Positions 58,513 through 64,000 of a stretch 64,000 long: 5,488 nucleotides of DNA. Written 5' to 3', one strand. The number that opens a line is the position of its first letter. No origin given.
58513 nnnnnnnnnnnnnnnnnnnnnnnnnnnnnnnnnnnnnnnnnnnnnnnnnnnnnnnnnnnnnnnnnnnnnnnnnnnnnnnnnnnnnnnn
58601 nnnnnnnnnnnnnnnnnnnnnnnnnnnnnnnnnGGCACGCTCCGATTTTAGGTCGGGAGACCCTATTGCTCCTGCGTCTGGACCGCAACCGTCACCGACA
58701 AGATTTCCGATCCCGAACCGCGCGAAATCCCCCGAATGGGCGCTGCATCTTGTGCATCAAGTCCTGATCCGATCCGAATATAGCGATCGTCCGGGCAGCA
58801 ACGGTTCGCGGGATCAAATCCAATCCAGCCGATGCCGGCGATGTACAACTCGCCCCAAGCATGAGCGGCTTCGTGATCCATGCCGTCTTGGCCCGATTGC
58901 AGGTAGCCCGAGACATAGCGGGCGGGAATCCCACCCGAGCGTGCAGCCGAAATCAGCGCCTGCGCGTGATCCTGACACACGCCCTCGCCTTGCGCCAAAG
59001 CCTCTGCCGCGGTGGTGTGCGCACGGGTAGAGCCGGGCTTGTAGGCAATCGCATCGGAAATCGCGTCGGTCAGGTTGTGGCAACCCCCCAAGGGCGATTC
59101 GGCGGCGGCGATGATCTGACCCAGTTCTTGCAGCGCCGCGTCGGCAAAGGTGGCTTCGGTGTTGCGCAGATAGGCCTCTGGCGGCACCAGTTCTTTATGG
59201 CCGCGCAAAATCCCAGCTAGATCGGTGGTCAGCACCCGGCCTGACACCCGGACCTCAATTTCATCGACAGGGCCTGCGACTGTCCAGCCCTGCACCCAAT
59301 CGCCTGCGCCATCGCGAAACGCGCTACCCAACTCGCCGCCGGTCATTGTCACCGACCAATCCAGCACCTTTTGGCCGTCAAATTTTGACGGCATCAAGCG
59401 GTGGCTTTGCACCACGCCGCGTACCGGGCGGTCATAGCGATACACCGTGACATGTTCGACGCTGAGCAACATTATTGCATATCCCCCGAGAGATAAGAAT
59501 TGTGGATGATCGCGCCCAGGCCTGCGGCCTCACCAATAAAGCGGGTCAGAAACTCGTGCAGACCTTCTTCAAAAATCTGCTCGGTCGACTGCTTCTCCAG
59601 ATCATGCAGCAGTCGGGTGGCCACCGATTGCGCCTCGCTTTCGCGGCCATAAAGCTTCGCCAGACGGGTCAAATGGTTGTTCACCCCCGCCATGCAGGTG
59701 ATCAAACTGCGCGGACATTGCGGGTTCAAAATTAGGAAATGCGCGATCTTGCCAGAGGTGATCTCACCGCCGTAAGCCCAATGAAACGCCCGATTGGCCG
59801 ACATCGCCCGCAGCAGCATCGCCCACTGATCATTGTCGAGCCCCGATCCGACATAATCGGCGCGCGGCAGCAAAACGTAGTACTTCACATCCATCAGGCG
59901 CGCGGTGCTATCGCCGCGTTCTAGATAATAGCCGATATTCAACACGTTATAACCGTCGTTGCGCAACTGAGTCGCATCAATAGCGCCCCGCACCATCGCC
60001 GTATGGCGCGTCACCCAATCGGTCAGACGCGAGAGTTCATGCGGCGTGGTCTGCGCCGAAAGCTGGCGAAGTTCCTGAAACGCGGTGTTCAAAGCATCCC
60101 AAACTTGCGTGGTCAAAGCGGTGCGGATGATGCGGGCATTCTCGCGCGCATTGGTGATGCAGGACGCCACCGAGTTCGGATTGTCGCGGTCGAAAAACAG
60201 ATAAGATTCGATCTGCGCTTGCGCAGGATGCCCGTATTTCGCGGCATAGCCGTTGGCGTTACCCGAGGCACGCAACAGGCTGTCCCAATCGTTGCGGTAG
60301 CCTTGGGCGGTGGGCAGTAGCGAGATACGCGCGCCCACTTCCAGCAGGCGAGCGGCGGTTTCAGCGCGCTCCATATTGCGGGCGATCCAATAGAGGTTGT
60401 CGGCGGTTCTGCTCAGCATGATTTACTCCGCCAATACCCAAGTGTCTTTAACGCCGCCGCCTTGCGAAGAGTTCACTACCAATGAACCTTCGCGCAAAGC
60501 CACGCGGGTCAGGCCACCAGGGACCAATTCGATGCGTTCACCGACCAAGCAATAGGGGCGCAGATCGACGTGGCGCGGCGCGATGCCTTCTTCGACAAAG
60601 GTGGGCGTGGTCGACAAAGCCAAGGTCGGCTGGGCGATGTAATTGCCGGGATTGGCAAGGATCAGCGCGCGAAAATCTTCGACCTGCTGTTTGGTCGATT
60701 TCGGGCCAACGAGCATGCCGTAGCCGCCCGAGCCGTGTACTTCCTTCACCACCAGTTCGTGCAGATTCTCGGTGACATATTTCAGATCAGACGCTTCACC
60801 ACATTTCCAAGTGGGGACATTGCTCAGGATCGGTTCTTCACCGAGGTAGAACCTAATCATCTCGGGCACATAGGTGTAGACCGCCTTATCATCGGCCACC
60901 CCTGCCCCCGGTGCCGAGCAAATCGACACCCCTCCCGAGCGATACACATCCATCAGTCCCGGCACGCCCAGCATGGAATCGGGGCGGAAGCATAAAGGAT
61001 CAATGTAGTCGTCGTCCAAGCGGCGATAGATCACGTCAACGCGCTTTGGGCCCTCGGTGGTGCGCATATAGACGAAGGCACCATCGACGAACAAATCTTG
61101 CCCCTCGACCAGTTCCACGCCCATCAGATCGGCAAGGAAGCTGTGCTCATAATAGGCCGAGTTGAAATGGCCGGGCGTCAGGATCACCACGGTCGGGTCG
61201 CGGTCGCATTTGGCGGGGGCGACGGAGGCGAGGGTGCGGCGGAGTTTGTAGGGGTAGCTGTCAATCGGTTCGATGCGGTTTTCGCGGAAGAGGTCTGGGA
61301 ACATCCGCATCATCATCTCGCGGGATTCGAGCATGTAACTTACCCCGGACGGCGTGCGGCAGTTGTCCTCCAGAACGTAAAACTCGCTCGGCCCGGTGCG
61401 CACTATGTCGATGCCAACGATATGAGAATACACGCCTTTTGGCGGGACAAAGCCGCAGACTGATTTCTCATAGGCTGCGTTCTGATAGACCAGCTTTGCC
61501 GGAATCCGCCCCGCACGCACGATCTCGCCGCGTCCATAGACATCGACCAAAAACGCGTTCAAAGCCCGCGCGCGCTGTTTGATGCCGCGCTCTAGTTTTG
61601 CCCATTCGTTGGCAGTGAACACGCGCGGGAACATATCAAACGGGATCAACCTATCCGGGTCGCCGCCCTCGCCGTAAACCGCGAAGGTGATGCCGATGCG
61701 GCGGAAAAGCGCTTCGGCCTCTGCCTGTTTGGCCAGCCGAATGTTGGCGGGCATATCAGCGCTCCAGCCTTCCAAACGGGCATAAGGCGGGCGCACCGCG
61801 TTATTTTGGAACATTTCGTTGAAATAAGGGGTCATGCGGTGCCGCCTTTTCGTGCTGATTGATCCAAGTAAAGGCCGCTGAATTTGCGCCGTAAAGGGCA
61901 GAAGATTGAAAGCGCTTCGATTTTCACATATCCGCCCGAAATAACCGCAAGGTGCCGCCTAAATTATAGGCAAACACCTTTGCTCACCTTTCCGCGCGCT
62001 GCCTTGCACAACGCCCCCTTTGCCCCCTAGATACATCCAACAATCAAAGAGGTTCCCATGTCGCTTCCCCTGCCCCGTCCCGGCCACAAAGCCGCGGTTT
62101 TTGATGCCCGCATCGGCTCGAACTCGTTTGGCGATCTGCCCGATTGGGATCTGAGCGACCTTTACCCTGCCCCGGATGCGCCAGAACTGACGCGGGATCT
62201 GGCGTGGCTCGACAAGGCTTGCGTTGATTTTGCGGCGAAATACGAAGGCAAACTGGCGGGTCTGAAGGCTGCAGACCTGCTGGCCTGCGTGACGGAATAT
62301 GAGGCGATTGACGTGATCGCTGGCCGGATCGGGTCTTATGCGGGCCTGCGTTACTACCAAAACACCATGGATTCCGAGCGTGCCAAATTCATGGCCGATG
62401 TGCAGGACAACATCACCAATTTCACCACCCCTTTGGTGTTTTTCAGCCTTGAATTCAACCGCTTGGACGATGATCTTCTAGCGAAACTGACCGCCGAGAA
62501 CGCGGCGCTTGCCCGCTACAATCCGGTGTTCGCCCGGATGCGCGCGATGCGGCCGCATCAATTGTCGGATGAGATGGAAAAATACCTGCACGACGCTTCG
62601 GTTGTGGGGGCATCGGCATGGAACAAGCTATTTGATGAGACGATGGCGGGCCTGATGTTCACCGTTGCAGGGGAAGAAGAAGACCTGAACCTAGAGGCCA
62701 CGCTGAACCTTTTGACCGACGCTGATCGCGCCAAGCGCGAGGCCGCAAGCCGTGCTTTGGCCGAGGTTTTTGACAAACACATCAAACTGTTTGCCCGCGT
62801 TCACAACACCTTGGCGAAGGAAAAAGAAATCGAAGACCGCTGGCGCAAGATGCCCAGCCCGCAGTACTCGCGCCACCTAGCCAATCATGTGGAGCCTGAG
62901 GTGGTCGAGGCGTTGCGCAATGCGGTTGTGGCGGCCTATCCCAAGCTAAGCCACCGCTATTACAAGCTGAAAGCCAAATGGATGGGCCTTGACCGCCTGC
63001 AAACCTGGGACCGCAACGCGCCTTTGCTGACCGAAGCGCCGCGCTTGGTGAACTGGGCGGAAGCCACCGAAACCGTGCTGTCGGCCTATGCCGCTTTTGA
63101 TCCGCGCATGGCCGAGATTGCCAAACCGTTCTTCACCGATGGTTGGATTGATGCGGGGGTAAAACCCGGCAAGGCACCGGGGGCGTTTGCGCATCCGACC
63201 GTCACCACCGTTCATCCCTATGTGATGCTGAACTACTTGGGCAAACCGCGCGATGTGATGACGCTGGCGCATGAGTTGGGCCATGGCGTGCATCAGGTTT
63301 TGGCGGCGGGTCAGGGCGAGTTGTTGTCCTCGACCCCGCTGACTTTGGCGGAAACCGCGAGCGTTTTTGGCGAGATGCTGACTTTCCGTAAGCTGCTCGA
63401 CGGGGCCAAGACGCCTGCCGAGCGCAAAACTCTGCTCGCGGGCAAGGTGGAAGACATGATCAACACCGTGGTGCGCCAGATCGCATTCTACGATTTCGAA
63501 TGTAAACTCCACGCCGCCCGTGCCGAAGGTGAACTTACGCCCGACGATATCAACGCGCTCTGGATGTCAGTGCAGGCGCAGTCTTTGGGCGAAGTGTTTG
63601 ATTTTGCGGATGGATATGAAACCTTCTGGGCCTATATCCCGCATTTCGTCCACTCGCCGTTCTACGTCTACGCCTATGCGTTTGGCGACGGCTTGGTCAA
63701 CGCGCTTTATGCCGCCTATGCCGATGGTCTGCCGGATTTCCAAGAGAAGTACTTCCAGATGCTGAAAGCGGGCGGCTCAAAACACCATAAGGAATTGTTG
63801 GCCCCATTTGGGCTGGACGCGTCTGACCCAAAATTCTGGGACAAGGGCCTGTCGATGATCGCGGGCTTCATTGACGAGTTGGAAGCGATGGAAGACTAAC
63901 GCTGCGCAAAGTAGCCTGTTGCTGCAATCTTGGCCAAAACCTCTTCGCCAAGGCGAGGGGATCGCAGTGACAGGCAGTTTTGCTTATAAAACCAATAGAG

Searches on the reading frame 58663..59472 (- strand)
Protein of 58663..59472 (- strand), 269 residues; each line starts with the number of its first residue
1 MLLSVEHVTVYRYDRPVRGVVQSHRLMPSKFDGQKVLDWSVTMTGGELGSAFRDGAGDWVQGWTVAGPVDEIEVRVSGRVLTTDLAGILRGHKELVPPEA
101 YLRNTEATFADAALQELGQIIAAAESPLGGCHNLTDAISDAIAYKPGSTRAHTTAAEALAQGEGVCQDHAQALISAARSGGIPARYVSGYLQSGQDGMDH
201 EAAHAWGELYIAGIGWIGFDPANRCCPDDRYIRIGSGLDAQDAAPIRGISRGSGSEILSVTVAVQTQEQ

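Call 67: search_protein_families(library=pfam, proteins=[window:58663-59472:-], max_evalue=0.00001)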
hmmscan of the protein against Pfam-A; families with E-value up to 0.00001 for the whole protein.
window:58663-59472:- (269 aa): 2 families
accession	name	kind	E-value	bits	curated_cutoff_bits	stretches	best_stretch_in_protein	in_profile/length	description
PF01841.26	Transglut_core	-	4.7e-22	78.8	23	1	119-221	6-108/108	Transglutaminase-like superfamily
PF08379.15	Bact_transglu_N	-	2.1e-17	64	27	1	3-80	1-79/80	Bacterial transglutaminase-like N-terminal region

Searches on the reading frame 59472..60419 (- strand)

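Call 67: search_protein_families(library=pfam, proteins=[window:59472-60419:-], max_evalue=0.00001)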
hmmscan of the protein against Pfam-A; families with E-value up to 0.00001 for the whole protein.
window:59472-60419:- (315 aa): 1 family
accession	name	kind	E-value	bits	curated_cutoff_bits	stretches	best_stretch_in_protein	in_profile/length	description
PF04168.17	Alpha-E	-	9.5e-86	288.6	20.8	1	1-310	1-294/294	A predicted alpha-helical domain with a conserved ER motif.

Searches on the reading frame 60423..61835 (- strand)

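Call 67: search_protein_families(library=pfam, proteins=[window:60423-61835:-], max_evalue=0.00001)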
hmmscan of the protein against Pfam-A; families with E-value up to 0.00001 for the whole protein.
window:60423-61835:- (470 aa): 2 families
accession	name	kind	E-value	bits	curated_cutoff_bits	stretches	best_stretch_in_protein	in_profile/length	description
PF14403.11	CP_ATPgrasp_2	-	9.5e-165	548.5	32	1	70-446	1-374/374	Circularly permuted ATP-grasp type 2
PF04174.18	CP_ATPgrasp_1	-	6.6e-147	489.2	23.1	1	70-402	1-332/332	A circularly permuted ATPgrasp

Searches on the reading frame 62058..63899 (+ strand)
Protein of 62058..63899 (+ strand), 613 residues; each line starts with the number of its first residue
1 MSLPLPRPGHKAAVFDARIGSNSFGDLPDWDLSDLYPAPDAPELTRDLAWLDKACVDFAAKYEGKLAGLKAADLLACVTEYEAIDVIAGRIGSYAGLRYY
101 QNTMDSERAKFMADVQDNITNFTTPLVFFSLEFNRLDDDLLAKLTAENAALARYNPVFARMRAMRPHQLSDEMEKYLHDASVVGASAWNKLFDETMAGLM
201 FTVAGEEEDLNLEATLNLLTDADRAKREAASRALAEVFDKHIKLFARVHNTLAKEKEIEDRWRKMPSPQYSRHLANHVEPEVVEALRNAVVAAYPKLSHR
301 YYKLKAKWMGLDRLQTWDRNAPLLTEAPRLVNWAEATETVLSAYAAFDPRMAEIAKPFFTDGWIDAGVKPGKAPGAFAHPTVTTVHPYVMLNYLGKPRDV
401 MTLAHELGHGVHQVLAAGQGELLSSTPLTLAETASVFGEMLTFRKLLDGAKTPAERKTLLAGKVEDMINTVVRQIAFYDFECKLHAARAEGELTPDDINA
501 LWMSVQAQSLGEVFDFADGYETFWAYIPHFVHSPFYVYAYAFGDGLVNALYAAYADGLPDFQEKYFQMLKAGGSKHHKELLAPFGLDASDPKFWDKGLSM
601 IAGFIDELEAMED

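Call 67: search_protein_families(library=pfam, proteins=[window:62058-63899:+], max_evalue=0.00001)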
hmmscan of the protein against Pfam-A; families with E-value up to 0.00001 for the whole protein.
window:62058-63899:+ (613 aa): 2 families
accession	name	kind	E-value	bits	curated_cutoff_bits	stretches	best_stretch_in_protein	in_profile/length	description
PF01432.26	Peptidase_M3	-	9.5e-38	131.1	27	1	220-598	4-455/457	Peptidase family M3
PF08439.15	Peptidase_M3_N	-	1.4e-19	70.5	25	1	132-201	1-70/70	Oligopeptidase F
